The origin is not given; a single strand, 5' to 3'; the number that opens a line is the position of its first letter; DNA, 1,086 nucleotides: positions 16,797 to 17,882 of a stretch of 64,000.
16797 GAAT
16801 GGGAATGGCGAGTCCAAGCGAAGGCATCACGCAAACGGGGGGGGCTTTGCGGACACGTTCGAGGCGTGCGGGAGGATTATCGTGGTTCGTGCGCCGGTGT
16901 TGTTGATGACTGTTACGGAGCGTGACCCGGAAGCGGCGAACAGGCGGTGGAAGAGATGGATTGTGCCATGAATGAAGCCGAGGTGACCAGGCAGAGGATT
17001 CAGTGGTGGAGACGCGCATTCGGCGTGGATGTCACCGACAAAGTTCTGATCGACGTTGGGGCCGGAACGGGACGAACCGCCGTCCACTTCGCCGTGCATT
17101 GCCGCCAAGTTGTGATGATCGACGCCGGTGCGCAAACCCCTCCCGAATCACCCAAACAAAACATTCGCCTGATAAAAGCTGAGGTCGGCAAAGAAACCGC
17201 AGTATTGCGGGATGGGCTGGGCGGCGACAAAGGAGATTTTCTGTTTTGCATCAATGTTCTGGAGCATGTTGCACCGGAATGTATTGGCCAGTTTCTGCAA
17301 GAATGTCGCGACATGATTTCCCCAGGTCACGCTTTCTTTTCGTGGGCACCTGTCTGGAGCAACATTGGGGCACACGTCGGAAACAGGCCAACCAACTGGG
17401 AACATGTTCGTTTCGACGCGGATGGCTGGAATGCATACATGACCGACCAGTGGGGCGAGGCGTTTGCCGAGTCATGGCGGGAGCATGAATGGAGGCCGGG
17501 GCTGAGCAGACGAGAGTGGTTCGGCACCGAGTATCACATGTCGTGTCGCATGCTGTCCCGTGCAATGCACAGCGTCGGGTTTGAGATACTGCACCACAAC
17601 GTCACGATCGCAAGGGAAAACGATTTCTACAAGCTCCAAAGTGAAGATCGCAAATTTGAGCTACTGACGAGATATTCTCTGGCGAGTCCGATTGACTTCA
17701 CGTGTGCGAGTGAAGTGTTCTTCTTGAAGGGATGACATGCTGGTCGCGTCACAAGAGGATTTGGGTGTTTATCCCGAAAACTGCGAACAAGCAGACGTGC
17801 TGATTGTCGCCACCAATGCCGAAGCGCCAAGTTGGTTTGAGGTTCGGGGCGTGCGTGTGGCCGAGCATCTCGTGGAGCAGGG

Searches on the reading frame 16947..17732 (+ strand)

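Call 61: search_protein_families(library=pfam, proteins=[window:16947-17732:+], max_evalue=0.001)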
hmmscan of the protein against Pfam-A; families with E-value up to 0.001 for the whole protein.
window:16947-17732:+ (262 aa): 4 families
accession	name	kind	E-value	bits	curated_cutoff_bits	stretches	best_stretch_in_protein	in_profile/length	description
PF13649.12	Methyltransf_25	-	2.6e-07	31.6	27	1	35-127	2-96/97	Methyltransferase domain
PF13489.12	Methyltransf_23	-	6.2e-07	29.7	27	1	20-216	12-163/164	Methyltransferase domain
PF08242.18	Methyltransf_12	-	6.8e-07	30.4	30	1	35-127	1-95/98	Methyltransferase domain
PF08241.18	Methyltransf_11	-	6e-06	27.3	21.2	1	35-128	1-91/95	Methyltransferase domain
